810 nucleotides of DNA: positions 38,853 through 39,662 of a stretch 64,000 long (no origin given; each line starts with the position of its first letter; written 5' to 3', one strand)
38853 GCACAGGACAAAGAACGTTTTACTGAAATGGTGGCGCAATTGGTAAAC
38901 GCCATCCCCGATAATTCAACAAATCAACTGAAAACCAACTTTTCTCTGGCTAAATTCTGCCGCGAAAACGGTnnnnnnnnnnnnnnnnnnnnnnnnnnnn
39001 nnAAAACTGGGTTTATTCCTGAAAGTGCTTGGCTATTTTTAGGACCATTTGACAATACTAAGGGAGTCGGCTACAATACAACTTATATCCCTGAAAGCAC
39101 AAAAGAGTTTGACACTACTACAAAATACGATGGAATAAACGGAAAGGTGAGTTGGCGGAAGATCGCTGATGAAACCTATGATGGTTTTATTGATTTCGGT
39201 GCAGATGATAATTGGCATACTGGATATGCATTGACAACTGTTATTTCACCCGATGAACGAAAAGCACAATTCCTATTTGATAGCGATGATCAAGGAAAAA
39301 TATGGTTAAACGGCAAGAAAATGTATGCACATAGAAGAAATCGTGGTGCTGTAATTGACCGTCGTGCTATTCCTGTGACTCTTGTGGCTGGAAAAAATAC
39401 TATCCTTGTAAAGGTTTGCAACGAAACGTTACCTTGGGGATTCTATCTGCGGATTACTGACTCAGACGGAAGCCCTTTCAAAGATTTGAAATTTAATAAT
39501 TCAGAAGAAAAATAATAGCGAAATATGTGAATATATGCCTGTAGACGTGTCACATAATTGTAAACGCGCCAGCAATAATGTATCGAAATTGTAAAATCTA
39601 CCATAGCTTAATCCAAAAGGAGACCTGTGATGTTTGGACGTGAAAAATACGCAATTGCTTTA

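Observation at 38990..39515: Conserved roughly 170-aa beta-rich C-terminal domain, present four times (also 48810..49331, 51340..51856, 53880..54386), that I could not assign to a known family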

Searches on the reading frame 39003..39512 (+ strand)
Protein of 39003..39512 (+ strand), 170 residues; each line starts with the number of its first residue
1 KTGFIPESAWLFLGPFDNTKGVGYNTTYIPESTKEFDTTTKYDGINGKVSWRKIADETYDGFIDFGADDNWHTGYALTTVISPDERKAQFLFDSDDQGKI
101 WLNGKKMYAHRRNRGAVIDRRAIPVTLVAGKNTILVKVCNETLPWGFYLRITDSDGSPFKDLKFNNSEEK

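Call 7: search_protein_families(library=pfam, max_evalue=1, proteins=[window:39003-39512:+])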
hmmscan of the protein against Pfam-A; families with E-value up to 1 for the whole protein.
seq(170 aa): 3 families
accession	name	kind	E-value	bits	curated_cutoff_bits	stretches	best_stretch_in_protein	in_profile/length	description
PF21557.3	RhaB_D2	-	4.1e-05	24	27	1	71-151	23-100/172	Alpha-L-rhamnosidase, domain D2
PF02837.24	Glyco_hydro_2_N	-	0.0018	18.7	28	1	85-161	81-152/169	Glycosyl hydrolases family 2, sugar binding domain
PF19306.5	WH_Lhr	-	0.17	11.7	27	1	35-131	33-120/168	Large helicase-related protein, winged helix domain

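Call 8: search_protein_families(library=ncbifam, max_evalue=1, proteins=[window:39003-39512:+])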
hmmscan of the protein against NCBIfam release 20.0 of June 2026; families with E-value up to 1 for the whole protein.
seq(170 aa): 0 families

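Call 9: search_solved_structures(query=window:39003-39512:+, max_evalue=10, show_alignments=3)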
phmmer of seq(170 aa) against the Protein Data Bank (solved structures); distinct sequences matched with E-value up to 10: 3.
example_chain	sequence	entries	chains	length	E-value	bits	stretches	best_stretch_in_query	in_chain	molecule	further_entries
5oql_D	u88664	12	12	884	0.12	15.4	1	54-164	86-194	Utp4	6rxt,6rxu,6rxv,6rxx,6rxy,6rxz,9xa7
5n1a_A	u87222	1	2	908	0.13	15.4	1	54-164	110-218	utp4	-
3eur_A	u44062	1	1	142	1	12.4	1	80-137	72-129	uncharacterized protein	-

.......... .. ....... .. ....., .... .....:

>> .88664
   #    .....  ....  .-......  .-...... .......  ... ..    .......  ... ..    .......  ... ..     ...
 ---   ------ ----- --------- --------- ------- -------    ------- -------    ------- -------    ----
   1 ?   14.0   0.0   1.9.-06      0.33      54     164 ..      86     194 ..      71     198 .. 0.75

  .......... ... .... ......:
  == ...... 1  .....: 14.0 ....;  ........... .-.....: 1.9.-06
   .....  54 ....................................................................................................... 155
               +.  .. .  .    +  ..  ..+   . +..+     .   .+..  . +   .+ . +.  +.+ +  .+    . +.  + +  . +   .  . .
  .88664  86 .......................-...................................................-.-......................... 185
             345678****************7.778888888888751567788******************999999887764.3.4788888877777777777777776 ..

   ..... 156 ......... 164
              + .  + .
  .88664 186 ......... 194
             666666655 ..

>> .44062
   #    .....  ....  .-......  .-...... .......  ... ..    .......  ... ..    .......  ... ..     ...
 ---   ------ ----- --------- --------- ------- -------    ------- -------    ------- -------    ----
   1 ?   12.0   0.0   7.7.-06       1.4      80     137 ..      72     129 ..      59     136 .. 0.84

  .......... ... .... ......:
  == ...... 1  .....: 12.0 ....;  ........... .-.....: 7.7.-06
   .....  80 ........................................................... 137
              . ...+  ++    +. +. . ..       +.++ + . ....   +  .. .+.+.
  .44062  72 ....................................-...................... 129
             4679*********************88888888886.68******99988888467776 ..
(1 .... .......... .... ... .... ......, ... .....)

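Call 10: find_homologous_proteins(query=window:39003-39512:+, max_evalue=0.001)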
Query seq(170 aa) (170 aa): 35 proteins with E <= 0.001 among 56 candidates.
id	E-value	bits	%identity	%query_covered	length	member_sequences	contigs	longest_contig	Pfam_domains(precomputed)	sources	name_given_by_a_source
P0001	9.2e-97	340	86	99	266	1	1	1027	PF21557.4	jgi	jgi:hypothetical protein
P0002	1.7e-75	271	68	99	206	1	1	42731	-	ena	-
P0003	4.8e-74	266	69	99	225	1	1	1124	-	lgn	-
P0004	1.4e-73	265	68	96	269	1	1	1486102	-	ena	-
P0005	1.6e-72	261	66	99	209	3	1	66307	-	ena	-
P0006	2.6e-67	244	64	96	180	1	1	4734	-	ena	-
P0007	1.4e-64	235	60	97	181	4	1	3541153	-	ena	-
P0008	1.4e-64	235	61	98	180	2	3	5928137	-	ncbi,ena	-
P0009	3.5e-64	234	59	98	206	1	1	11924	-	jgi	-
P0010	9.7e-62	226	59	98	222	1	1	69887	-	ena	-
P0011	4.9e-61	224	60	92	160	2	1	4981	-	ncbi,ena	-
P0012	9.2e-61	223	61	98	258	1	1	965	-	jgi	jgi:hypothetical protein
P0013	2.5e-60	221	58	98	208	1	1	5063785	-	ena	-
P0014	1.8e-59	219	59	98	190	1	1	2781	-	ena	-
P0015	3.9e-58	214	57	96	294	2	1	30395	-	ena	-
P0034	4.3e-16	77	38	79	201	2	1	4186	-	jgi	-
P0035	1.7e-14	72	34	83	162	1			-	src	-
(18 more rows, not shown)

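Call 15: search_solved_structures(query=A1, max_evalue=10, show_alignments=3)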
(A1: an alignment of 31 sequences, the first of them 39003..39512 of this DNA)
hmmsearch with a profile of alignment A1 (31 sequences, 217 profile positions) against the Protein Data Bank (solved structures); distinct sequences matched with E-value up to 10: 11.
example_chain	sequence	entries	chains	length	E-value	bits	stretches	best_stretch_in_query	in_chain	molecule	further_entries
6d1n_A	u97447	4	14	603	0.08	15.5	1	144-189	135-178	Beta-galactosidase/beta-glucuronidase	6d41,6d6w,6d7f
6d89_C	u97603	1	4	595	0.1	15.2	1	144-189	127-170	Beta-galactosidase/beta-glucuronidase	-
6u7i_A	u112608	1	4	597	0.26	13.9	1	134-192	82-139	Beta-glucuronidase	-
5euv_A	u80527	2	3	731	0.27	13.8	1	118-185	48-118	Beta-D-galactosidase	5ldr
5ldr_A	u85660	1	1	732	0.27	13.8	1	118-185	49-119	Beta-D-galactosidase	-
8eqb_B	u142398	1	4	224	0.45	13.1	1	169-213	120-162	Terminal nucleotidyltransferase 5C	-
6w36_A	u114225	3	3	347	0.54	12.8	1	169-213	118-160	Terminal nucleotidyltransferase 5C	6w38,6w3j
6w3i_A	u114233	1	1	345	0.77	12.3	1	169-213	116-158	Terminal nucleotidyltransferase 5C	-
8exe_A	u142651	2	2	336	0.99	12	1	168-213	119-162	Terminal nucleotidyltransferase 5A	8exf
6jyj_A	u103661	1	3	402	1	11.9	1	168-213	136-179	Terminal nucleotidyltransferase 5B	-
7cqz_A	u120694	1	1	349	1.5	11.3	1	169-212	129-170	Terminal nucleotidyltransferase 5C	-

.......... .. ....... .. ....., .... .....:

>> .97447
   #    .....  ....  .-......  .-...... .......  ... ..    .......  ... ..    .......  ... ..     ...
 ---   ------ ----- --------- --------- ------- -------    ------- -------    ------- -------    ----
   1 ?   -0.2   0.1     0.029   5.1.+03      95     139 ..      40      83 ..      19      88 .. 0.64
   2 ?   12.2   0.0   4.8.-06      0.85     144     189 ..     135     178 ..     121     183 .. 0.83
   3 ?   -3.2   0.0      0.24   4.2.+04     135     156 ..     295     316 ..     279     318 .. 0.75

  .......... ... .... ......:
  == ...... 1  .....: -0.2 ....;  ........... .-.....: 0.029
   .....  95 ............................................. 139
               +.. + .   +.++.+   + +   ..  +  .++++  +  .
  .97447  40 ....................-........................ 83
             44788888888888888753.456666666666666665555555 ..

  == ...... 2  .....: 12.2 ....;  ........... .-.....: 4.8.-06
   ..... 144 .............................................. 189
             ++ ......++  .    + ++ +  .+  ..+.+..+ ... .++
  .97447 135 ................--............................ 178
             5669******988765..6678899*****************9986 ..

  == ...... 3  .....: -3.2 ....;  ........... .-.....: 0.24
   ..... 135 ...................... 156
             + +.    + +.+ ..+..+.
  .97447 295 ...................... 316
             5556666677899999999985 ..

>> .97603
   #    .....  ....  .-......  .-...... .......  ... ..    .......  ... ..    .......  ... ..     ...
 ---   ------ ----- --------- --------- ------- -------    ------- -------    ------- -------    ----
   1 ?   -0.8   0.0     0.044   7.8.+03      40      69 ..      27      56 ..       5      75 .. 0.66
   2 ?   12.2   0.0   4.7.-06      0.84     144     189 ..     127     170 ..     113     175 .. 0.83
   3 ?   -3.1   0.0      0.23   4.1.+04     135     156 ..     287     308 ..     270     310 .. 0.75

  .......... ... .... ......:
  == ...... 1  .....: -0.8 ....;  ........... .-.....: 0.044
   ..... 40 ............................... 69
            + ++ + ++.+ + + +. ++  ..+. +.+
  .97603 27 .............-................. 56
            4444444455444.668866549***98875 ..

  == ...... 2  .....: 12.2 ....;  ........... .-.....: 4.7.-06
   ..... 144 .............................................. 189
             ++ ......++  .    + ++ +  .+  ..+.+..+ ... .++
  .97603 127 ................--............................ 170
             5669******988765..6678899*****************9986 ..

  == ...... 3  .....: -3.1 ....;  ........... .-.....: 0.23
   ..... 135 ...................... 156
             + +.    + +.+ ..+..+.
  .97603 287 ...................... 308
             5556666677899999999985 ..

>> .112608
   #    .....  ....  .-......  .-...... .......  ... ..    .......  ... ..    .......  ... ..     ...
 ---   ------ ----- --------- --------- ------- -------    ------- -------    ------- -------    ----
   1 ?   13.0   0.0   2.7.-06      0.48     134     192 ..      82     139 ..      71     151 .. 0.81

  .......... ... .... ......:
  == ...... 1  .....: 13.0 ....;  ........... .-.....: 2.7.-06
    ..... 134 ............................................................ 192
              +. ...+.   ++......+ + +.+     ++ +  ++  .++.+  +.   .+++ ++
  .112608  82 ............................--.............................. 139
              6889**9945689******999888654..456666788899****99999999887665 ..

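Call 17: predict_structure(alignment_id=A1)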
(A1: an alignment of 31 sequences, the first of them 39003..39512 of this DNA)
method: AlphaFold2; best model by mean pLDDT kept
length: 170 residues; sequences in the alignment: 31
mean_pLDDT: 91.9   pTM: 0.90
mean pLDDT of the five models: 91.9, 89.7, 89.4, 89.3, 89.0
residues with pLDDT >= 90: 134; 70-90: 26; 50-70: 8; < 50: 2
segments of 3 or more residues with pLDDT < 50: none
pLDDT, mean of each block of 10 residues (from residue 1): 87 94 94 95 96 84 81 96 98 96 98 93 98 97 90 95 70
secondary structure, 60 per line:
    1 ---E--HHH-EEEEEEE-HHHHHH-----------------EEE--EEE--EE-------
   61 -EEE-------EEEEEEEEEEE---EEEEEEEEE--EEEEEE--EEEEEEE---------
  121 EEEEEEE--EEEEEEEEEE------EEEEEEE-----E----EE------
elements in order: E11-17 H19-24 E42-44 E47-49 E62-64 E72-82 E86-94 E97-102 E105-111 E121-127 E130-139 E146-152

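Call 24: search_protein_representatives(alignment_id=A1)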
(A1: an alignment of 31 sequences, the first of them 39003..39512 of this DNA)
Query: 31 sequences, 217 profile positions. Proteins with E-value up to 0.001 (for the whole library): 14580; up to 1e-10: 8898; up to 1e-30: 759. The best 150 are listed.
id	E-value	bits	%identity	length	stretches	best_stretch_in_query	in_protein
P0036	8.7e-166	564.6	-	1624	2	8-214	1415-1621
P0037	1.6e-165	563.8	-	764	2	7-215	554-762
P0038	3.3e-165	562.8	-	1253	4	11-216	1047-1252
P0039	4.5e-163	555.8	-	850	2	9-216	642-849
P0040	6.6e-118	408.1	-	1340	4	56-207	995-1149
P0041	6.6e-102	355.8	-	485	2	1-215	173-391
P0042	9.0e-100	348.9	-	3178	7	55-187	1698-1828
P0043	2.2e-99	347.6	-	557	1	2-213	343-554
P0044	6.6e-95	332.9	-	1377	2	24-214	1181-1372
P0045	1.6e-94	331.7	-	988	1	3-213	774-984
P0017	2.9e-94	330.8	-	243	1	1-216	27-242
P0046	1.6e-91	321.9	-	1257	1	2-213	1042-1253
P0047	9.5e-91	319.4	-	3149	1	2-213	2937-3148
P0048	5.1e-89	313.7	-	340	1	18-213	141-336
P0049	1.9e-88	311.9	-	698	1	2-214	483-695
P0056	2.7e-84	298.3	-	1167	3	55-200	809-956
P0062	9.9e-75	267.0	-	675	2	48-206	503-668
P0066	9.4e-70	250.7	-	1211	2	53-213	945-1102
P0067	3.0e-68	245.8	-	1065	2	55-211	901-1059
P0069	1.6e-66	240.1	-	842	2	56-204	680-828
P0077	1.1e-63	230.9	-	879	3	95-208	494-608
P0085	2.8e-62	226.3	-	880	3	110-213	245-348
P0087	4.9e-61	222.2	-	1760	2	41-196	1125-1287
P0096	1.4e-57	210.9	-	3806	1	22-201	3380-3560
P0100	2.3e-56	207.0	-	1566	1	11-199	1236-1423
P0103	1.3e-54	201.3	-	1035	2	55-213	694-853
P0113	1.1e-51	191.7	-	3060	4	53-211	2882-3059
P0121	8.9e-50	185.4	-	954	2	53-214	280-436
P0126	1.8e-49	184.4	-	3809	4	55-200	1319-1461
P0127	2.4e-49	184.0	-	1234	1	3-212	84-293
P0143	7.7e-48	179.1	-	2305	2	34-203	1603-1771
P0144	1.0e-47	178.7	-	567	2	53-198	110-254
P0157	1.4e-46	175.0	-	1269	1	19-214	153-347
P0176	6.5e-45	169.5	-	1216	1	21-212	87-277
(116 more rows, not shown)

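Call 25: search_protein_families(library=pfam, max_evalue=0.001, proteins=[P0040, P0056, P0062, P0067, P0069, P0077, P0085, P0103, P0121, P0144])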
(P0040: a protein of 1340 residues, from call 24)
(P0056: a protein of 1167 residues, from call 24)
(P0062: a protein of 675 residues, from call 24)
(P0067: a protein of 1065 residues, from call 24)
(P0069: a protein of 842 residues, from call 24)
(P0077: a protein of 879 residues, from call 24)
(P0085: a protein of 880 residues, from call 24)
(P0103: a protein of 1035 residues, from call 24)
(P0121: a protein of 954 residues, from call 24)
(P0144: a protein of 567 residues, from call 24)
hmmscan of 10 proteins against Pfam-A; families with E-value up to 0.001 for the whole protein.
P0040 (1340 aa): 2 families
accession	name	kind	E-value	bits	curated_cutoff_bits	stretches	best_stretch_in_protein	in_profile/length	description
PF07691.17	PA14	-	5.1e-05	23.5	24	0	1258-1283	63-88/147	PA14 domain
PF00400.38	WD40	-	0.00073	20.4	27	0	896-916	17-38/39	WD domain, G-beta repeat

P0056 (1167 aa): 1 family
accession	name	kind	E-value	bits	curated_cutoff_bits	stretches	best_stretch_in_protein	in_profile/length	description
PF07691.17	PA14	-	2.3e-05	24.6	24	0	897-933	68-109/147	PA14 domain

P0062 (675 aa): 3 families
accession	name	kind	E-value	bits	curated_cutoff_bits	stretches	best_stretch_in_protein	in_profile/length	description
PF07691.17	PA14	-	1.7e-05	25.1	24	0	317-367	43-94/147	PA14 domain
PF13646.12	HEAT_2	-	3.9e-05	24.3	27.7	1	115-191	11-87/88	HEAT repeats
PF06439.18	3keto-disac_hyd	-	0.00044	20.8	26.8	0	338-369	136-168/187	3-keto-disaccharide hydrolase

P0067 (1065 aa): 1 family
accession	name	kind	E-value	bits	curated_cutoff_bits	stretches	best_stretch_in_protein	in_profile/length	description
PF00990.26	GGDEF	-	1.2e-15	58.1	23.8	1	132-279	3-159/161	Diguanylate cyclase, GGDEF domain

P0069 (842 aa): 2 families
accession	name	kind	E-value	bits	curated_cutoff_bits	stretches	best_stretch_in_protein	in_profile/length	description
PF13646.12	HEAT_2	-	1.7e-22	79.9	27.7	3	147-228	2-86/88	HEAT repeats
PF02985.28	HEAT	-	2.6e-07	30.7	23.5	0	337-361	5-29/31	HEAT repeat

P0077 (879 aa): 2 families
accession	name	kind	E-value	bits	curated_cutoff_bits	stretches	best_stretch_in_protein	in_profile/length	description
PF16656.11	Pur_ac_phosph_N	-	1.5e-09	38.7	30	1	632-709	21-93/93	Purple acid Phosphatase, N-terminal domain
PF00041.27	fn3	-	4.8e-09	36.8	25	1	357-431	2-73/84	Fibronectin type III domain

P0085 (880 aa): 3 families
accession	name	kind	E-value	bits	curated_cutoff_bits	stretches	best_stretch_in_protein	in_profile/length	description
PF16656.11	Pur_ac_phosph_N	-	1.8e-15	57.7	30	2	367-446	6-91/93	Purple acid Phosphatase, N-terminal domain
PF00041.27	fn3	-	4.1e-12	46.6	25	2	362-445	3-82/84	Fibronectin type III domain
PF13464.11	RodZ_C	-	0.0001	22.6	23.9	0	266-289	35-58/72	RodZ C-terminal domain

P0103 (1035 aa): 1 family
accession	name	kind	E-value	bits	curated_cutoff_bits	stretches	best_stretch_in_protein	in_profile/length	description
PF07691.17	PA14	-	0.00013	22.2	24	0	952-975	66-89/147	PA14 domain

P0121 (954 aa): 0 families

P0144 (567 aa): 1 family
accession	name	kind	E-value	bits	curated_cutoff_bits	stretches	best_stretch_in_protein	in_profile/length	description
PF23914.1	TPR_CcmH_CycH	-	0.00071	19.9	42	0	52-107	101-156/158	Cytochrome c-type biogenesis protein H TPR domain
